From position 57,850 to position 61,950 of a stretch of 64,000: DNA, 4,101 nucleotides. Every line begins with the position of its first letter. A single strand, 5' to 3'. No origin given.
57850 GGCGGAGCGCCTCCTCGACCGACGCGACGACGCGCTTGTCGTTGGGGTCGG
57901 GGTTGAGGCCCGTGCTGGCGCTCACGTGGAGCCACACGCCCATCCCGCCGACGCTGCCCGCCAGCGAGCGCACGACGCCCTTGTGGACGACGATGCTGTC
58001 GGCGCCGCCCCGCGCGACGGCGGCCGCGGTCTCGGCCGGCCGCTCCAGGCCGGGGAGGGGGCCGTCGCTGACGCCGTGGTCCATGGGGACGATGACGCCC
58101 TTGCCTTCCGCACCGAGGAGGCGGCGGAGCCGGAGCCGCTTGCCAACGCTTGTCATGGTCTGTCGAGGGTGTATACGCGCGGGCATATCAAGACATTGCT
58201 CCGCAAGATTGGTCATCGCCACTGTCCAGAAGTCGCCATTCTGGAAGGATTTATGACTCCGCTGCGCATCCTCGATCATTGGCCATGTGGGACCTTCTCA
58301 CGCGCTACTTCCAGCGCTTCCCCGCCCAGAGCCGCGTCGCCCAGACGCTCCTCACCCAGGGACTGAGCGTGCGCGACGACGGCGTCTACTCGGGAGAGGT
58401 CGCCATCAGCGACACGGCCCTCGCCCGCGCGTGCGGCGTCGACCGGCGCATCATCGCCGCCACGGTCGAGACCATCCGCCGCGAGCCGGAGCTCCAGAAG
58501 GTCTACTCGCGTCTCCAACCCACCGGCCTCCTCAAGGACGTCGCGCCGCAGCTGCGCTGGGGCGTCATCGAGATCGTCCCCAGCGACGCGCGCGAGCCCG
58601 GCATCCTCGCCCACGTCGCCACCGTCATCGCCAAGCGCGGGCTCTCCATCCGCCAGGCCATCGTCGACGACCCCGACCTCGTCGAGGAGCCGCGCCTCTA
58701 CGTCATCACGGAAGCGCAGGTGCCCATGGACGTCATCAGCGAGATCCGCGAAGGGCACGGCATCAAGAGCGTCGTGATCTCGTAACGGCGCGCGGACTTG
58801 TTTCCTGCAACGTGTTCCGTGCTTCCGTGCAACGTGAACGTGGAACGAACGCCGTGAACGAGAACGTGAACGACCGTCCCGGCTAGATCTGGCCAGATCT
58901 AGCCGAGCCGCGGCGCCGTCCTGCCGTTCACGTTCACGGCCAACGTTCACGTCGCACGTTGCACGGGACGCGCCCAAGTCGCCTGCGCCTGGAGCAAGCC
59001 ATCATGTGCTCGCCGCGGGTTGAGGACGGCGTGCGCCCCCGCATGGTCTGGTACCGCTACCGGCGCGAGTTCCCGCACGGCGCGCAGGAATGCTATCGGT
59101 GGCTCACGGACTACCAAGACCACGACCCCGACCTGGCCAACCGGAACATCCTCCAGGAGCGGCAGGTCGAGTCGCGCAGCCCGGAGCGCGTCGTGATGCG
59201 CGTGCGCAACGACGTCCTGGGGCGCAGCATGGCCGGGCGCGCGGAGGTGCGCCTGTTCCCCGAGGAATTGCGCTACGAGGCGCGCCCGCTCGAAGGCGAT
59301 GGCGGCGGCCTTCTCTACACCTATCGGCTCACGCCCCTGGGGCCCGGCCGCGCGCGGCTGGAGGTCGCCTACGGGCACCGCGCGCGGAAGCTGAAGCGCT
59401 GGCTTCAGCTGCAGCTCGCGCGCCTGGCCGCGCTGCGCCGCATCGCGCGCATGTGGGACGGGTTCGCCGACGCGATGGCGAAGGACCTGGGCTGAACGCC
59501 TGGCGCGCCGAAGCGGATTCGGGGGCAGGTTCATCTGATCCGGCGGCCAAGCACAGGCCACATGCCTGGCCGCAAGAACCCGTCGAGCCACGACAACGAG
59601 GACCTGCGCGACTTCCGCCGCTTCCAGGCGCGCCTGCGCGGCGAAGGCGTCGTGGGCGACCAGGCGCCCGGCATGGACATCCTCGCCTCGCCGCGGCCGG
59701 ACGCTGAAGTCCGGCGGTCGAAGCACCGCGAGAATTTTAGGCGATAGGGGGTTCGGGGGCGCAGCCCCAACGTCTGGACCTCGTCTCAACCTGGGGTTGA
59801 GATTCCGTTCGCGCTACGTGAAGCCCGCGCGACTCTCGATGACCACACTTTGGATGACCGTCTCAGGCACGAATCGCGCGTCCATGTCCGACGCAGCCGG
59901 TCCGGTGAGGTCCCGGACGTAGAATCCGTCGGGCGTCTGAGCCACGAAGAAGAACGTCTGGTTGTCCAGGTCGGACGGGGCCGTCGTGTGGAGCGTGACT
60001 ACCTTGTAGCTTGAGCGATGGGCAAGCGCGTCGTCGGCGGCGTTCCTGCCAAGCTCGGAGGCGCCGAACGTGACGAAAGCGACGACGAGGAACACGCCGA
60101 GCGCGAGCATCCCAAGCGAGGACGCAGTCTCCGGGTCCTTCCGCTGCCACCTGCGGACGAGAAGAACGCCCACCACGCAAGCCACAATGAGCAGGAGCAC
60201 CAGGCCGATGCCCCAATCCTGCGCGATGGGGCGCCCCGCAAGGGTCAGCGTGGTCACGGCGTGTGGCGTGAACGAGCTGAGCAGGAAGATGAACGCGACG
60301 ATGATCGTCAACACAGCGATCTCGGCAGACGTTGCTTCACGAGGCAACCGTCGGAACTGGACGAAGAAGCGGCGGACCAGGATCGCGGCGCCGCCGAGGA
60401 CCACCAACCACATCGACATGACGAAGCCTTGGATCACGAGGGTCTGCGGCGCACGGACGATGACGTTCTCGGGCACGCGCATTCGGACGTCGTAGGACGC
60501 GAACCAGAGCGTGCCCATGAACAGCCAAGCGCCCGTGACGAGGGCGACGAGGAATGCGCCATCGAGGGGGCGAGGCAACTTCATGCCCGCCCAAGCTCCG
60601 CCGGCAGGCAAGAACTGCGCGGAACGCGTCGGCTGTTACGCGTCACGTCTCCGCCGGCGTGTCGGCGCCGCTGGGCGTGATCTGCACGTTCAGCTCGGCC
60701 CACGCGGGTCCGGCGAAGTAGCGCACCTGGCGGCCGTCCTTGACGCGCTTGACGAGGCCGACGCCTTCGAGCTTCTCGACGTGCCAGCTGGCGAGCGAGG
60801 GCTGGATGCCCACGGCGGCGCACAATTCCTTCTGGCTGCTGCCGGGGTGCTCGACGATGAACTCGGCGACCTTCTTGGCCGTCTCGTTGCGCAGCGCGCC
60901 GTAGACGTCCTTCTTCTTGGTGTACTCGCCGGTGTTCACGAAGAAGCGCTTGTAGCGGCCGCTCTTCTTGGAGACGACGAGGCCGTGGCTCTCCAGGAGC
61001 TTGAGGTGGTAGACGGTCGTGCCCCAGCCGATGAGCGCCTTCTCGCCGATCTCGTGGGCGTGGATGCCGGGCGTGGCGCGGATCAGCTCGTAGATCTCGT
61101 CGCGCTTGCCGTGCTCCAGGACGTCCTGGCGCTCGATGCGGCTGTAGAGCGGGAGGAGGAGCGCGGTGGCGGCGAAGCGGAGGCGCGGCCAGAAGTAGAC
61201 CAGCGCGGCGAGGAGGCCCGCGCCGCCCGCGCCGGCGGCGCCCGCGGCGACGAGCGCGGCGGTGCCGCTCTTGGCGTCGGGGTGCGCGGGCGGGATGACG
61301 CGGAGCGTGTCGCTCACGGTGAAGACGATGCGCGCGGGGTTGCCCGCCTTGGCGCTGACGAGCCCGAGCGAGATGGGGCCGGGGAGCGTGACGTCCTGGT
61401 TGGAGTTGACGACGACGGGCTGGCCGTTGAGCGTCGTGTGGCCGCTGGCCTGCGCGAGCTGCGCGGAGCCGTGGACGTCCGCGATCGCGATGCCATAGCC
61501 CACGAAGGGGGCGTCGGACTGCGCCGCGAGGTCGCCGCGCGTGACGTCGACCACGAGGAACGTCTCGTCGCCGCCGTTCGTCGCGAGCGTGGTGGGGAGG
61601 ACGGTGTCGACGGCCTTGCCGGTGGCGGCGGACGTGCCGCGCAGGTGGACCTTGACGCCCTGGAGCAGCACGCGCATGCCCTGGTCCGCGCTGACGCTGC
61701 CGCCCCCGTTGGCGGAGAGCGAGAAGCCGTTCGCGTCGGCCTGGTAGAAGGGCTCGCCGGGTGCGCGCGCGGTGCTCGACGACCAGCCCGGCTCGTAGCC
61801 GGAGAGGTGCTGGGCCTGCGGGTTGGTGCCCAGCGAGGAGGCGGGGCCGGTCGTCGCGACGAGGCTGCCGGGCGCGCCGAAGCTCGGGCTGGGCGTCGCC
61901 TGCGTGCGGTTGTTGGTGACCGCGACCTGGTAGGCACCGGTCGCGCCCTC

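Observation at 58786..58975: Dense palindromic array of GTGAACG motifs centred on a perfect 24-bp palindrome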

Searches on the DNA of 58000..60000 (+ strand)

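Call 9: search_rna_families(source=window, start=58000, end=60000, threshold=evalue, max_evalue=1)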
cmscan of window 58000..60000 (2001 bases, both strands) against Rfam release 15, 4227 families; matches with E-value up to 1: 1.
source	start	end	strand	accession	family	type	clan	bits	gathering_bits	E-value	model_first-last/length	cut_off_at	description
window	58512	58572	-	RF01275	sR22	Gene; snRNA; snoRNA; CD-box;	-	22.2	40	0.11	1-58/58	no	Small nucleolar RNA sR22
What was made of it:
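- On Known structured RNA (Rfam): Only a sub-threshold sR22 hit inside the regulator gene; nothing in the spacer (call 9).
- Tried and rejected: Rfam at E <= 1 over 58000-60000: nothing in the spacer (call 9).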

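Call 83: search_dna_similar(query=window:58786-59042:+, collection=plasmids, mode=distant, max_rows=10)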
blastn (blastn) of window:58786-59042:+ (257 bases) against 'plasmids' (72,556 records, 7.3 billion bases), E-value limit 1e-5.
No match.

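Call 84: search_dna_similar(query=window:58786-59042:+, collection=phages, mode=distant, max_rows=10)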
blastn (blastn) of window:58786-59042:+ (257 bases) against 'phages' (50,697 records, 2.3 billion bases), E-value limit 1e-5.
No match.
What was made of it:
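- No match in plasmids or phages (calls 83, 84).
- Tried and rejected: Plasmid and phage blastn: no match (calls 83, 84).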

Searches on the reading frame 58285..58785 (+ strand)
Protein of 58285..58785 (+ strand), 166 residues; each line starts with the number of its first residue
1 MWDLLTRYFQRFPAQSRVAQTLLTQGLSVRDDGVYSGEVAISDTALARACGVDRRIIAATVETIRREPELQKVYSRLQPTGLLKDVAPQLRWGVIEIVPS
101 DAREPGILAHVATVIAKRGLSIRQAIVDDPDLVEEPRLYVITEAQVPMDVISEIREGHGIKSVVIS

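Call 11: search_protein_families(library=pfam, proteins=[window:58285-58785:+])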
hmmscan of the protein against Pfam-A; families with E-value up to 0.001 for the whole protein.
window:58285-58785:+ (166 aa): 1 family
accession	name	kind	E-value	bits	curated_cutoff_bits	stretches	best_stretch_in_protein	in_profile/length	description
PF01842.31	ACT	-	9.1e-05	22.6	27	1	104-133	10-39/66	ACT domain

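Call 15: find_encoding_contigs(protein=window:58285-58785:+, flank=10000)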
Protein window:58285-58785:+ (166 aa): 4 contigs read that carry it; 4 places shown.
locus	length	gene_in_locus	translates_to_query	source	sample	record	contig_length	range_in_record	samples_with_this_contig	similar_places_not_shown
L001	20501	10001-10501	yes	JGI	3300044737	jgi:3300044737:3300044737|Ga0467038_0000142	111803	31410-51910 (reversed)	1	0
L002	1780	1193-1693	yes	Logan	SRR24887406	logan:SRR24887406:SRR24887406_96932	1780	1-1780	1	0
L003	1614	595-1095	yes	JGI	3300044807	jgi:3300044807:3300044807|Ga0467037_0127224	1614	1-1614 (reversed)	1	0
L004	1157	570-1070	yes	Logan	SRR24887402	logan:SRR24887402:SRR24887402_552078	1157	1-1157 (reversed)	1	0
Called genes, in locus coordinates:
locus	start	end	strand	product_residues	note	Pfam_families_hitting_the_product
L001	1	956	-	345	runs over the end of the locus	PF01118:Semialdhyde_dh, PF02774:Semialdhyde_dhC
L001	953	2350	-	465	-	PF00696:AA_kinase, PF13840:ACT_7, PF22468:ACT_9, PF01842:ACT (faint), PF22468:ACT_9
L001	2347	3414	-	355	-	PF01817:CM_2, PF02153:PDH_N, PF20463:PDH_C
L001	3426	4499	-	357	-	PF01264:Chorismate_synt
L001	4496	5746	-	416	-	PF00275:EPSP_synthase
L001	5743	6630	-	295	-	PF22700:MVD-like_N (weak), PF00288:GHMP_kinases_N, PF08544:GHMP_kinases_C (faint)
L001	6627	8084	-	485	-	PF01487:DHquinase_I, PF08501:Shikimate_dh_N, PF18317:SDH_C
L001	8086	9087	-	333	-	PF01959:DHQS, PF26558:DHQS_2nd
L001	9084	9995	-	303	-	PF01791:DeoC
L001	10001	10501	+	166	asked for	-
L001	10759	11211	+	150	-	-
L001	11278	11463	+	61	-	-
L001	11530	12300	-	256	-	-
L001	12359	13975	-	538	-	PF24266:HTH_HVO_0163_N, PF01047:MarR (faint), PF12802:MarR_2 (faint), PF12840:HTH_20 (faint), PF13412:HTH_24 (weak)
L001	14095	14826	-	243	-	PF01884:PcrB, PF00977:His_biosynth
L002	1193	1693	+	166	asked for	-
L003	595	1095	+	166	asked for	-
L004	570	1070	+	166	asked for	-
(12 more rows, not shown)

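Call 24: find_homologous_proteins(query=window:58285-58785:+)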
Query window:58285-58785:+ (166 aa): 1803 proteins with E <= 0.001 among 1904 candidates; the best 120 are listed.
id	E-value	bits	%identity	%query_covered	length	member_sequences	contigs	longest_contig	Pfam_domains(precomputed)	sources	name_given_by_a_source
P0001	2.5e-100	351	100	100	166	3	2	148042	-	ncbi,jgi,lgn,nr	ncbi:MAG: uncharacterized protein QOE90_3177 [Thermoplasmata archaeon]|jgi:predicted regulator of am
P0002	2.8e-95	334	95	100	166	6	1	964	PF01842.32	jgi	jgi:predicted regulator of amino acid metabolism with ACT domain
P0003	2.5e-92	325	92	100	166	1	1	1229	PF01842.32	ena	-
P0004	8.3e-92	323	92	100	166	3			PF01842.32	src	-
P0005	1.5e-90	319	90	100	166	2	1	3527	PF01842.32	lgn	-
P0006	2.7e-89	315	89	100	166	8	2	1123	PF01842.32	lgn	-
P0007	9.0e-89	313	89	100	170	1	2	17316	-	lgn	-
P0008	1.1e-88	313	87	100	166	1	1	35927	PF01842.32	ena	-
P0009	3.4e-88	311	88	100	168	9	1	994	-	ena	-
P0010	3.6e-87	308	87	100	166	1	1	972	-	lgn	-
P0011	4.6e-87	308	87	100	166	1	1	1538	PF01842.32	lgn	-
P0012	1.8e-86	306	87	100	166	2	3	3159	PF01842.32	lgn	-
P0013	1.9e-85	302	86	100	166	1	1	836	PF01842.32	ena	-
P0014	5.0e-85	301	85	100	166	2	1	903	-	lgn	-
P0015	1.9e-84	299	86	100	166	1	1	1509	-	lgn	-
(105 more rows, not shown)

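Call 25: find_encoding_contigs(protein=P0008, flank=3000, max_places=2)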
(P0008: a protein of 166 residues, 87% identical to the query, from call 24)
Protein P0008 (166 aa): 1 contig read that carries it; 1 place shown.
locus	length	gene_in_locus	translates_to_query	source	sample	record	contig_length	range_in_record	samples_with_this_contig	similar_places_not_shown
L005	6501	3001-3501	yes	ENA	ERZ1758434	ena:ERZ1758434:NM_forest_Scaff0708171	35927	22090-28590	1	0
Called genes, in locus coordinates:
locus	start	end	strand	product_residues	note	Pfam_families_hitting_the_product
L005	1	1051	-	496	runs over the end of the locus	PF01487:DHquinase_I, PF03435:Sacchrp_dh_NADP (faint), PF08501:Shikimate_dh_N, PF01488:Shikimate_DH, PF18317:SDH_C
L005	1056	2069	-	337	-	PF01959:DHQS, PF26558:DHQS_2nd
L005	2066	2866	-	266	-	PF01791:DeoC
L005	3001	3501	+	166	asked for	PF01842:ACT (weak)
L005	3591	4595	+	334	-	PF01656:CbiA, PF13614:AAA_31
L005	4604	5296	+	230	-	-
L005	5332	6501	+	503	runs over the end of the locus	-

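Call 26: find_encoding_contigs(protein=P0007, flank=3000, max_places=2)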
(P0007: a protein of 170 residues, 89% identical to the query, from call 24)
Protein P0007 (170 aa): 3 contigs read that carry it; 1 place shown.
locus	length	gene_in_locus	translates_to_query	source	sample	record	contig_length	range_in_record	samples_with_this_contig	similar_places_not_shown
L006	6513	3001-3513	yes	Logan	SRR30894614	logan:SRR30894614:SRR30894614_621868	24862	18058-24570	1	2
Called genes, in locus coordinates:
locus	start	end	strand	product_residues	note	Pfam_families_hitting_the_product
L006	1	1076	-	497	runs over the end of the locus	PF01487:DHquinase_I, PF08501:Shikimate_dh_N, PF01488:Shikimate_DH, PF18317:SDH_C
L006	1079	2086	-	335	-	PF01959:DHQS, PF26558:DHQS_2nd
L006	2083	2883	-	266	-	PF01791:DeoC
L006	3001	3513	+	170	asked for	-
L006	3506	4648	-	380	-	PF01266:DAO (weak), PF01494:FAD_binding_3 (faint), PF07992:Pyr_redox_2 (weak), PF12831:FAD_oxidored, PF13450:NAD_binding_8 (weak)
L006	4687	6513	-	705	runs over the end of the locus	?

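Call 27: find_encoding_contigs(protein=P0005, flank=3000, max_places=2)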
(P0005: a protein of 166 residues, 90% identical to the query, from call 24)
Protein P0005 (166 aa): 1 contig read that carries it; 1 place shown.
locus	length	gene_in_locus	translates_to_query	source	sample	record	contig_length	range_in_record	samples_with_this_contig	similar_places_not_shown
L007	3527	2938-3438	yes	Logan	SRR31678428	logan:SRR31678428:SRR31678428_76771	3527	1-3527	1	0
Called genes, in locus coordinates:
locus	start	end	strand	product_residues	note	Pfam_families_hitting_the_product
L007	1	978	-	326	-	?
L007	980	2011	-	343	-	PF01959:DHQS, PF26558:DHQS_2nd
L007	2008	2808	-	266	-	PF01791:DeoC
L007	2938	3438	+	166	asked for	PF01842:ACT (faint)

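Call 38: find_encoding_contigs(protein=P0002, flank=2000, max_places=4)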
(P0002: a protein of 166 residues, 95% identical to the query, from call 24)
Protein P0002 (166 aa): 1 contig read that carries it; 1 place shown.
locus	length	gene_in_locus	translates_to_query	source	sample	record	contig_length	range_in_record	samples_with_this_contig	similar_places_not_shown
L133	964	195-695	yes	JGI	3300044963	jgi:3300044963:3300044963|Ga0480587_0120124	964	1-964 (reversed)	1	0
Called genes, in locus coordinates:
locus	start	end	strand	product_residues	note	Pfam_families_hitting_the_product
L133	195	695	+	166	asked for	PF01842:ACT (faint)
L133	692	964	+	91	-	?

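Call 39: find_encoding_contigs(protein=P0003, flank=2000, max_places=3)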
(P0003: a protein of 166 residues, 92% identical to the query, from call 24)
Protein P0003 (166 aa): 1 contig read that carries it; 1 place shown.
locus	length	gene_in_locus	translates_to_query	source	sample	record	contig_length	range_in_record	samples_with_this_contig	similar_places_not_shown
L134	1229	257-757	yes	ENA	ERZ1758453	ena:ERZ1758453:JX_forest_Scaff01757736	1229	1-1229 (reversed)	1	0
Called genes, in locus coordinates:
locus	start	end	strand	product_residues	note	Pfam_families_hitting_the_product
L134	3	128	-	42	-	?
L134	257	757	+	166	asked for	PF01842:ACT (faint)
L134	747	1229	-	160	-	?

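Call 65: search_protein_families(library=ncbifam, proteins=[window:58285-58785:+], max_evalue=0.01)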
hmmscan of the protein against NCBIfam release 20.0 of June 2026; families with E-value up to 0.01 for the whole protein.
window:58285-58785:+ (166 aa): 1 family
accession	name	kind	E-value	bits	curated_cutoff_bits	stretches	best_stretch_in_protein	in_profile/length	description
NF053754.1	TrpY_fam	subfamily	3.5e-57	193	180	1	2-163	1-163/163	TrpY family transcription regulator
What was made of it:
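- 58285..58785 (+): Upstream gene: a TrpY-family transcription regulator with an ACT domain and Trp at residue 2. Calls 11, 24 and 65.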

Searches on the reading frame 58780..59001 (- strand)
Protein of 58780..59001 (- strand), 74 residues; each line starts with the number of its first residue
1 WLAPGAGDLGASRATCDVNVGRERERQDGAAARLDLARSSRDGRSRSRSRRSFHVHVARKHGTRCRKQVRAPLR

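Call 74: find_homologous_proteins(query=window:58780-59001:-, max_evalue=10)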
Query seq(74 aa): 5 candidates shared short words with the query, none scored E <= 10.
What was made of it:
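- No hit among predicted proteins using the stop-free translation of the element (call 74).
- Tried and rejected: Searching the stop-free translation of the element for spurious ORFs at other copies: no hit (call 74).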

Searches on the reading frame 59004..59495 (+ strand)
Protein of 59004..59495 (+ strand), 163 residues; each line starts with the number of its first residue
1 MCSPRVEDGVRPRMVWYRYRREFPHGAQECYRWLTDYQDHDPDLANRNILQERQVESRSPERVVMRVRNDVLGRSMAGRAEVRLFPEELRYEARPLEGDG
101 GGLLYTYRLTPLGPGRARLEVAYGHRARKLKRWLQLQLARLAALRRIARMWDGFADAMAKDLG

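Call 11: search_protein_families(library=pfam, proteins=[window:59004-59495:+])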
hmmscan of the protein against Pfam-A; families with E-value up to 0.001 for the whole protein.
window:59004-59495:+ (163 aa): 0 families

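Call 29: find_homologous_proteins(query=window:59043-59495:+)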
Query window:59043-59495:+ (150 aa): 13 proteins with E <= 0.001 among 185 candidates.
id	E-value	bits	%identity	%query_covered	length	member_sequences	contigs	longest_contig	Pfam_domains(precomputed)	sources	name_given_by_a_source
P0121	3.6e-95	334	100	100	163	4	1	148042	-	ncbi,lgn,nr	ncbi:MAG: hypothetical protein QOE90_3178 [Thermoplasmata archaeon]|nr:hypothetical protein [Thermop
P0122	4.1e-76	272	78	100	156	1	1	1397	-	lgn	-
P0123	4.8e-67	243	73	100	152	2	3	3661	PF10604.16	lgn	-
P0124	1.8e-61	225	70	99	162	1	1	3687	-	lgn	-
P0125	5.3e-54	201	65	99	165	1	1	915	PF10604.16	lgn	-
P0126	1.3e-37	147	52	97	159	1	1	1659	-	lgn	-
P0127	1.1e-36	144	54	96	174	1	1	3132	PF10604.16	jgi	jgi:hypothetical protein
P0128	6.0e-28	116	44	97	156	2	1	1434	PF10604.16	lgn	-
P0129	1.6e-27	115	48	95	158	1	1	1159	PF10604.16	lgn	-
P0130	1.5e-26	111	49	97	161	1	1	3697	PF10604.16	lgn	-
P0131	1.1e-25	109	45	99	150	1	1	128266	PF10604.16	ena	-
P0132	3.2e-22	97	42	99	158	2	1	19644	-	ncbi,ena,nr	ncbi:MAG TPA: SRPBCC family protein [Candidatus Thermoplasmatota archaeon]|nr:SRPBCC family protein 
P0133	1.6e-21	95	41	97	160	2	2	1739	-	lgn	-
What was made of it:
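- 59043..59495 (+): Downstream gene: an SRPBCC / Polyketide_cyc2-like protein. The start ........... is conserved in homologues. Calls 29 (homologues carry PF10604), 30-33 and 37.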

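Call 30: find_encoding_contigs(protein=P0123, flank=4000, max_places=3)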
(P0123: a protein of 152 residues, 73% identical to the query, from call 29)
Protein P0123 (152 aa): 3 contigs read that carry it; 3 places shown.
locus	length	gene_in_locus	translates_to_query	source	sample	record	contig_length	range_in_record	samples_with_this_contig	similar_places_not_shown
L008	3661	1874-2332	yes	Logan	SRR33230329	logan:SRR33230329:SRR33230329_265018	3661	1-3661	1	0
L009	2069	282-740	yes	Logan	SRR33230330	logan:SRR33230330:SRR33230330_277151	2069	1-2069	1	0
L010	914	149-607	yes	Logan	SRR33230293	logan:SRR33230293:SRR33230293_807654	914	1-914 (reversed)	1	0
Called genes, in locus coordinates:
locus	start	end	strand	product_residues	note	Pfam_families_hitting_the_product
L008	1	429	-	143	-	?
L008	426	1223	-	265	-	PF01791:DeoC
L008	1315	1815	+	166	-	-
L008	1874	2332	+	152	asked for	PF10604:Polyketide_cyc2 (weak)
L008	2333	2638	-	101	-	PF05437:AzlD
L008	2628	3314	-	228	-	PF03591:AzlC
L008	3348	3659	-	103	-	?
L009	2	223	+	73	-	?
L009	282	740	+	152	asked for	PF10604:Polyketide_cyc2 (weak)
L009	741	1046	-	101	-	PF05437:AzlD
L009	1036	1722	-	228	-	PF03591:AzlC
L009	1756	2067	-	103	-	?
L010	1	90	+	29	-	?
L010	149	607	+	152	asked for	PF10604:Polyketide_cyc2 (weak)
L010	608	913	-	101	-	?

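Call 31: find_encoding_contigs(protein=P0124, flank=4000, max_places=2)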
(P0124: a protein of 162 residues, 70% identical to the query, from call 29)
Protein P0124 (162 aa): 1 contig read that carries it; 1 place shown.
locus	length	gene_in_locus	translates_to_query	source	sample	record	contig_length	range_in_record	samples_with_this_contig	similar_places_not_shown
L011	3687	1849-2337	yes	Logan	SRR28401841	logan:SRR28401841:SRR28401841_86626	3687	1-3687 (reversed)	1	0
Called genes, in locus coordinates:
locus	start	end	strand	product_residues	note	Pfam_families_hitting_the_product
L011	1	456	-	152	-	?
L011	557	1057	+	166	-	-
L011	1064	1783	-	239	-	-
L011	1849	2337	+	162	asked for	-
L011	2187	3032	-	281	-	PF03591:AzlC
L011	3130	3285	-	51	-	-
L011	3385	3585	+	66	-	-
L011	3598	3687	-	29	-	?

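Call 32: find_encoding_contigs(protein=P0122, flank=4000, max_places=2)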
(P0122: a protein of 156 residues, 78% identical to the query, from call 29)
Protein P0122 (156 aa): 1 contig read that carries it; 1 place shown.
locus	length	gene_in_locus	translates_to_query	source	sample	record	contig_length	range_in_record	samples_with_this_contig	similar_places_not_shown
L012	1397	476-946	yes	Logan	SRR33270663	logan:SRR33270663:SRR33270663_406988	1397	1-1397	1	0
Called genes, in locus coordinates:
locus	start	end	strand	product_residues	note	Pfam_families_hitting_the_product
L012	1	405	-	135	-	?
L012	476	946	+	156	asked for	-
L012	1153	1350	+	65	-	-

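Call 65: search_protein_families(library=ncbifam, proteins=[window:59043-59495:+], max_evalue=0.01)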
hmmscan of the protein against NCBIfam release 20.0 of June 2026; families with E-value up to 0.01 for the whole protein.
window:59043-59495:+ (150 aa): 0 families

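Call 78: find_encoding_contigs(protein=P0121, flank=1500, max_places=8)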
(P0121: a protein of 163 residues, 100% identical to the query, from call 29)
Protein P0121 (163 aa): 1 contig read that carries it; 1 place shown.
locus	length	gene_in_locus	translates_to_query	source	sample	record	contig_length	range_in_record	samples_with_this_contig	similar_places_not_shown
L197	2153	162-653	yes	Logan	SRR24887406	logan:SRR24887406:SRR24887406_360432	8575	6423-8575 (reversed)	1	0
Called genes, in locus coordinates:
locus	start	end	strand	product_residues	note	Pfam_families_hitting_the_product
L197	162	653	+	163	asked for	-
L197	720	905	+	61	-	-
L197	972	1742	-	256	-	-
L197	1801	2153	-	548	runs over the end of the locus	PF24266:HTH_HVO_0163_N, PF01047:MarR (faint), PF12802:MarR_2 (faint), PF12840:HTH_20 (faint), PF13412:HTH_24 (weak)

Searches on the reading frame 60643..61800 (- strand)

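Call 11: search_protein_families(library=pfam, proteins=[window:60643-61800:-])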
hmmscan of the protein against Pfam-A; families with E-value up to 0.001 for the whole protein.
window:60643-61800:- (385 aa): 7 families
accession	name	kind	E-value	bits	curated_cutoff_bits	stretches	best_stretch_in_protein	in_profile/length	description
PF24266.1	HTH_HVO_0163_N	-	4.9e-14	52.6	31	1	232-290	3-61/70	HVO_0163, N-terminal HTH domain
PF13412.12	HTH_24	-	3.1e-10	39.9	21.9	1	305-351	2-48/48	Winged helix-turn-helix DNA-binding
PF12802.13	MarR_2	-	2.4e-09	37.7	27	1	313-357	12-57/61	MarR family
PF01047.28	MarR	-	9.7e-07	29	24.6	0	317-355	14-52/59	MarR family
PF12840.13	HTH_20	-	2.7e-06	27.7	27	0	320-353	18-51/51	Helix-turn-helix domain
PF01022.26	HTH_5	-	0.00086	19.6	22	0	325-351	20-46/47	Bacterial regulatory protein, arsR family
PF13463.12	HTH_27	-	0.001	19.8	22.2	0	317-361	15-62/68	Winged helix DNA-binding domain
